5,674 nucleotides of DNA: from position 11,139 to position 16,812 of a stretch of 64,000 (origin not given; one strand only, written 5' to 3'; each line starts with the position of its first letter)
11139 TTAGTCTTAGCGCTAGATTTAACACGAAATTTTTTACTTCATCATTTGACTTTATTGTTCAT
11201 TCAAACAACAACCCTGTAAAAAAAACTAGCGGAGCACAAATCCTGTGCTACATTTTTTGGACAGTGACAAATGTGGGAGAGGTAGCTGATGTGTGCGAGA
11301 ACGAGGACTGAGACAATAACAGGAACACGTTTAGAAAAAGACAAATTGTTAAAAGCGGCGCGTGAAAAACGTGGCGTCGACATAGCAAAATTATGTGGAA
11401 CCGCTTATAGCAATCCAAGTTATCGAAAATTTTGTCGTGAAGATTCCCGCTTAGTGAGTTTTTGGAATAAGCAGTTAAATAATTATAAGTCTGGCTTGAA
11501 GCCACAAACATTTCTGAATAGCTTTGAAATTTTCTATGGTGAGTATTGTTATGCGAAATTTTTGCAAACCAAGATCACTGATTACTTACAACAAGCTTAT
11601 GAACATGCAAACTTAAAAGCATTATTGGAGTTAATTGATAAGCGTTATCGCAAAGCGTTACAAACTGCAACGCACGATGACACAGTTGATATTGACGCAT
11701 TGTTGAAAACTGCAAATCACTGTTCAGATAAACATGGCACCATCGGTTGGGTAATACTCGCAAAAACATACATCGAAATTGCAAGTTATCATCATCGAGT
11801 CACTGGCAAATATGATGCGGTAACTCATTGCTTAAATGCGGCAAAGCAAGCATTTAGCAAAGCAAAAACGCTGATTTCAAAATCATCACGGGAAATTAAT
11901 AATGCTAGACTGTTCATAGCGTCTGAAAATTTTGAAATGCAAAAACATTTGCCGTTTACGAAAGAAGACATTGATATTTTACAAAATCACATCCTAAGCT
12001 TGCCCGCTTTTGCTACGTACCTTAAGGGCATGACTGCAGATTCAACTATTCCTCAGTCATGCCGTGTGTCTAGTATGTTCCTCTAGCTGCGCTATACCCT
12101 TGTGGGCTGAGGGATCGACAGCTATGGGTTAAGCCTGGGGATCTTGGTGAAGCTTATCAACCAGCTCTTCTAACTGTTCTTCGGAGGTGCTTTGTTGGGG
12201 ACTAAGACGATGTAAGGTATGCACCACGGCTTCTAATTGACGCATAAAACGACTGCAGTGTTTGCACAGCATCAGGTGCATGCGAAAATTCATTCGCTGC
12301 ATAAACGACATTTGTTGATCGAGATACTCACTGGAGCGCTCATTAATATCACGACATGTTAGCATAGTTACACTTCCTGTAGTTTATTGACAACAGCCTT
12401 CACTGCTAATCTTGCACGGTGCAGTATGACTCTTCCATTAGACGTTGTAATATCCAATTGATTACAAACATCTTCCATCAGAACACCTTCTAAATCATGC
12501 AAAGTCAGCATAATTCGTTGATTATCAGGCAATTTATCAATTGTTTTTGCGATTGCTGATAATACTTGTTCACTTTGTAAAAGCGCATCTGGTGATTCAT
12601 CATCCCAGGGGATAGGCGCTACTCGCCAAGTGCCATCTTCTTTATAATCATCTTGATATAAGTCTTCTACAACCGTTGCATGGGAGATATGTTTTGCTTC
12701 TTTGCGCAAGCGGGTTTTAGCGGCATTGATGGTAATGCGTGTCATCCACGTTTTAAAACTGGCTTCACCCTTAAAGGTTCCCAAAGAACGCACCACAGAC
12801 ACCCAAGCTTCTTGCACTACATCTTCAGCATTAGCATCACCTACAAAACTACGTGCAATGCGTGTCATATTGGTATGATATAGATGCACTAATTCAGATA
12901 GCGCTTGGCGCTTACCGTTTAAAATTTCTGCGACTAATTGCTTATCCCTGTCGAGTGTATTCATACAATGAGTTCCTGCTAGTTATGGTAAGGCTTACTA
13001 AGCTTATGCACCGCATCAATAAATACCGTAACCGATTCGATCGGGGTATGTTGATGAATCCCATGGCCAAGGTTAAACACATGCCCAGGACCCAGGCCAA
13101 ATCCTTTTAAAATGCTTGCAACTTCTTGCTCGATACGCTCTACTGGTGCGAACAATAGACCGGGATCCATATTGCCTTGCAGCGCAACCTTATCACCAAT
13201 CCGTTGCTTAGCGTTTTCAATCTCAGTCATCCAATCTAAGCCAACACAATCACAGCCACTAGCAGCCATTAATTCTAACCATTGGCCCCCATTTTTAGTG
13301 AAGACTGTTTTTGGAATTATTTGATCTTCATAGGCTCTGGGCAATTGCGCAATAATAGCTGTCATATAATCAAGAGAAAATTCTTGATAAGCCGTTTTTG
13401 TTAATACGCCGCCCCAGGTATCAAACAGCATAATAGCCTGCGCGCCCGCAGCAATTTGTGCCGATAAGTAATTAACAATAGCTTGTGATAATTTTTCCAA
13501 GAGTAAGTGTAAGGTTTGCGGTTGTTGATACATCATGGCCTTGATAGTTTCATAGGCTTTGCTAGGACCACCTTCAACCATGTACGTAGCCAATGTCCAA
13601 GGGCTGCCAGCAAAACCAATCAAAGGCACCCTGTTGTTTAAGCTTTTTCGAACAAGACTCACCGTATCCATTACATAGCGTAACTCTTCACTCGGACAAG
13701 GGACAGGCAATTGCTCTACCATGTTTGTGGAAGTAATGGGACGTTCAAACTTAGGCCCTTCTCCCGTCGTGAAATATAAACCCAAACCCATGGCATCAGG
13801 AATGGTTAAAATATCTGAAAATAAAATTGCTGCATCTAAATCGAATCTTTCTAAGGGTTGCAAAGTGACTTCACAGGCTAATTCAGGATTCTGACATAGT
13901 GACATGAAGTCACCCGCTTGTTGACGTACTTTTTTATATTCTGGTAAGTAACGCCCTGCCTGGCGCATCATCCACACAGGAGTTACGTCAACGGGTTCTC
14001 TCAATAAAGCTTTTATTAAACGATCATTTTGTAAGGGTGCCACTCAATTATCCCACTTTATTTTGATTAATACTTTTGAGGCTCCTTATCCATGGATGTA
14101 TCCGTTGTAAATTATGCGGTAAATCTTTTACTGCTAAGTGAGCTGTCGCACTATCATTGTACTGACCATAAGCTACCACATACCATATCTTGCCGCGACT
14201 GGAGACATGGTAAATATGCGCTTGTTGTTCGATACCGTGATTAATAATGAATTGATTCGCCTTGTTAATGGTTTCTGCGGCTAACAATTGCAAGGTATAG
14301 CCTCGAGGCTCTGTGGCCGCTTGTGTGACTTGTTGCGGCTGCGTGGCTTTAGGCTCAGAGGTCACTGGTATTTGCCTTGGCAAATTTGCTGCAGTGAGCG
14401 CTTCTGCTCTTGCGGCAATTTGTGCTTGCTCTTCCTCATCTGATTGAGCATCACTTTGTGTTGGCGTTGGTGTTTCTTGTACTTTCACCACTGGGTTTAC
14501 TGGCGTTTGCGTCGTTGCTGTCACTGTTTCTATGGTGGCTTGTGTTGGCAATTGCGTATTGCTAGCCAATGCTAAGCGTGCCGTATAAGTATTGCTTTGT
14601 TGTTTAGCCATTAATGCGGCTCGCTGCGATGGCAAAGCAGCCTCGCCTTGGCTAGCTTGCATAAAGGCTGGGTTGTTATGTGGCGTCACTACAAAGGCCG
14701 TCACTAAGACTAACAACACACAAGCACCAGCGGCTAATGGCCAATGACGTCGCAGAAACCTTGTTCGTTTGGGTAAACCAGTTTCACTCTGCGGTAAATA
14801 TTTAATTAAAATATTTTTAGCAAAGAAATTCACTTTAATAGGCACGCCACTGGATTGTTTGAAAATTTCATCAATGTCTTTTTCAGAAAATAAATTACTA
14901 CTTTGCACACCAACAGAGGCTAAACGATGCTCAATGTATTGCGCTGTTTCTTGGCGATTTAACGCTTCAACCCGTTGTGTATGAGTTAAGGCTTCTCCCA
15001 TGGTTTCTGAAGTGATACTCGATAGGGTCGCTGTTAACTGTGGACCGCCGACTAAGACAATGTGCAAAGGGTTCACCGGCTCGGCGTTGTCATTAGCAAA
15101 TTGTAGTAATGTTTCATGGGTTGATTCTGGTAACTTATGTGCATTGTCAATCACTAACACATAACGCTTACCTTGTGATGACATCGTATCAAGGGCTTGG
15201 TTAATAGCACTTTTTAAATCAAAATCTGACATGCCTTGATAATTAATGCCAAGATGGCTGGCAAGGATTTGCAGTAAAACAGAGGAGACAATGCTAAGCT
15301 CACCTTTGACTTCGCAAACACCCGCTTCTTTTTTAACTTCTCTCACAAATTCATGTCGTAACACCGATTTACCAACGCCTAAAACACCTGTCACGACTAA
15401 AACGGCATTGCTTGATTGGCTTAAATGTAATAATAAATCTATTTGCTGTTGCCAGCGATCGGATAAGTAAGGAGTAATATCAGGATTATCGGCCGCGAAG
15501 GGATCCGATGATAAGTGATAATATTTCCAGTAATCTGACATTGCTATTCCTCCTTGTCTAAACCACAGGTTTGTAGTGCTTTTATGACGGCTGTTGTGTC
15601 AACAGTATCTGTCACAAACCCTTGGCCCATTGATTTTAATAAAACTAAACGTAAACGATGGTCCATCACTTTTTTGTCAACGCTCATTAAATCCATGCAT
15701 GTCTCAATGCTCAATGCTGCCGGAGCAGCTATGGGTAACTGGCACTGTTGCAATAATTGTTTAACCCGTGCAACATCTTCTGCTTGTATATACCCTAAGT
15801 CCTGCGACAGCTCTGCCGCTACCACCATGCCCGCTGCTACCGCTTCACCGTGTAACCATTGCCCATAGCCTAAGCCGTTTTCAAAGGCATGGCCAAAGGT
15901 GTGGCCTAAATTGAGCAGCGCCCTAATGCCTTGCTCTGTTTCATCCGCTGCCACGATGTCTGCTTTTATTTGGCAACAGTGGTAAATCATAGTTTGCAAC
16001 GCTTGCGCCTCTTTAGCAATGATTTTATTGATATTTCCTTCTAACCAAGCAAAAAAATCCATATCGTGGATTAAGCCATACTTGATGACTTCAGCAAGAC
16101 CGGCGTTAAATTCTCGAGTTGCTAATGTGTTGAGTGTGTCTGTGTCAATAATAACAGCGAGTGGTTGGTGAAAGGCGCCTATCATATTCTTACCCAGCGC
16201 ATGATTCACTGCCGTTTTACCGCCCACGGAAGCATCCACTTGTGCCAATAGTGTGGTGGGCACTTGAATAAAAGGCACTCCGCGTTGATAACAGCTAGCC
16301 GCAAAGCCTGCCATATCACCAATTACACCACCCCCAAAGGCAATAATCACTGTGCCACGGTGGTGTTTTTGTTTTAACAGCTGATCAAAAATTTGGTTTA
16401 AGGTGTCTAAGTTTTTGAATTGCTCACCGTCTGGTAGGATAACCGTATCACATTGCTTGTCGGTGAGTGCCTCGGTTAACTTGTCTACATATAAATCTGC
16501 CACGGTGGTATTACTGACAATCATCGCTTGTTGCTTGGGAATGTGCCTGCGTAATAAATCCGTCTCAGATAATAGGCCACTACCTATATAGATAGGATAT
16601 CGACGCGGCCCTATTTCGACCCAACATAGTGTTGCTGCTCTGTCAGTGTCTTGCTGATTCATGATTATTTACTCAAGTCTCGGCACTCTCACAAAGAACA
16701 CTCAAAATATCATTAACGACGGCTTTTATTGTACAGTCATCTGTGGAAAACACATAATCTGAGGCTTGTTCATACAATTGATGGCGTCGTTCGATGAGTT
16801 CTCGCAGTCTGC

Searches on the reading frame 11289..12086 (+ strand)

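Call 60: search_protein_families(library=ncbifam, proteins=[window:11289-12086:+], max_evalue=0.00001)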
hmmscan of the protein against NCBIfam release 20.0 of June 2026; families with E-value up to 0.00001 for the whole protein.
window:11289-12086:+ (265 aa): 1 family
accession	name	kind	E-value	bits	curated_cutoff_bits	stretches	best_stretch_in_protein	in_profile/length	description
NF045533.1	T4SS_MesI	equivalog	2e-06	27.5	300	1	93-208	104-219/270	Dot/Icm T4SS effector metaeffector MesI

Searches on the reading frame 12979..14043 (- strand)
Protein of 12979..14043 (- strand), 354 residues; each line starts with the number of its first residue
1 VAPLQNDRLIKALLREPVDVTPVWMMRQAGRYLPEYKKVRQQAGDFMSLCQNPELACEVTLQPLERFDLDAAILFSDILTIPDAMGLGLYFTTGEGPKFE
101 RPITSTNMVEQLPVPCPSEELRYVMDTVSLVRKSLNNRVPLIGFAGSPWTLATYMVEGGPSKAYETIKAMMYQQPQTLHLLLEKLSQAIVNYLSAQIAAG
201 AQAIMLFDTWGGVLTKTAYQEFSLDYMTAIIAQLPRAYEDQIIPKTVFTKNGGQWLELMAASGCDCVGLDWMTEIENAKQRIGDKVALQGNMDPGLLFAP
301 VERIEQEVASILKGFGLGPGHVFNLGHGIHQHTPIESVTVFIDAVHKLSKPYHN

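Call 36: search_protein_families(library=pfam, proteins=[window:12979-14043:-], max_evalue=0.0001)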
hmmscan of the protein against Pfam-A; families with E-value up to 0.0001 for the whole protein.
window:12979-14043:- (354 aa): 1 family
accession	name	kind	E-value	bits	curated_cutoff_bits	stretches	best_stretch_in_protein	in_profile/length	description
PF01208.23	URO-D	-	6.2e-138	460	23.9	1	5-347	2-345/346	Uroporphyrinogen decarboxylase (URO-D)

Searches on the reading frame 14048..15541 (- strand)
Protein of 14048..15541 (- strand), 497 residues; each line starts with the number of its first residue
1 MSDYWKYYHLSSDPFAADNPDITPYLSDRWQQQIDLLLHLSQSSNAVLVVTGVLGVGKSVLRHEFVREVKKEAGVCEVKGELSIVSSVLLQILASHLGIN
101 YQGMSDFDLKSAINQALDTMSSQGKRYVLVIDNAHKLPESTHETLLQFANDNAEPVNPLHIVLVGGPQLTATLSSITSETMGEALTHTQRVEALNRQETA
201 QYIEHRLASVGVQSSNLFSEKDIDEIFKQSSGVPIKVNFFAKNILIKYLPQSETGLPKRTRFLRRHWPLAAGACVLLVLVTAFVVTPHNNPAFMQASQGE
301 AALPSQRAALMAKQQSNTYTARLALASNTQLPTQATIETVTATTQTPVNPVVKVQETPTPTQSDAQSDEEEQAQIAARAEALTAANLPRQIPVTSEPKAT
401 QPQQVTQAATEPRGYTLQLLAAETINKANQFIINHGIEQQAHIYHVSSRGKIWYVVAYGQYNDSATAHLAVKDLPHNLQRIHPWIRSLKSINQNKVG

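Call 36: search_protein_families(library=pfam, proteins=[window:14048-15541:-], max_evalue=0.0001)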
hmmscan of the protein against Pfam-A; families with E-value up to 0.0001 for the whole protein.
window:14048-15541:- (497 aa): 5 families
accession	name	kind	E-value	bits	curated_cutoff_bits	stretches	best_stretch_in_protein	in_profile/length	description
PF13401.12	AAA_22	-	8.8e-13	49.1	27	1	44-172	4-129/130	AAA domain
PF05036.18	SPOR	-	3.1e-07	31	21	1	412-486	2-75/76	SPOR domain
PF13191.12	AAA_16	-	5e-07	30.8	32.6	1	33-159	8-164/167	AAA ATPase domain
PF13604.12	AAA_30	-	1.3e-05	25.4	27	1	31-203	4-162/191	AAA domain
PF01637.24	ATPase_2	-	4.4e-05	23.8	33.2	0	35-235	10-220/225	ATPase domain predominantly from Archaea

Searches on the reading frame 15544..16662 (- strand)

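Call 36: search_protein_families(library=pfam, proteins=[window:15544-16662:-], max_evalue=0.0001)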
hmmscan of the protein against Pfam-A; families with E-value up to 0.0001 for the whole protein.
window:15544-16662:- (372 aa): 4 families
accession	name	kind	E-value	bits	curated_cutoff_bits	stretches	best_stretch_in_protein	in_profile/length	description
PF24621.2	DHQS_C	-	2.7e-53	180.2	27.6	1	188-332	1-144/144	3-dehydroquinate synthase C-terminal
PF01761.26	DHQ_synthase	-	1.5e-50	170.1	24.2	1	74-186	2-114/115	3-dehydroquinate synthase N-terminal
PF13685.12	Fe-ADH_2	-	1.4e-12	48.3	28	1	26-177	2-145/149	Iron-containing alcohol dehydrogenase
PF00465.25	Fe-ADH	-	2e-08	34.4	31.3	1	24-138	4-131/168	Iron-containing alcohol dehydrogenase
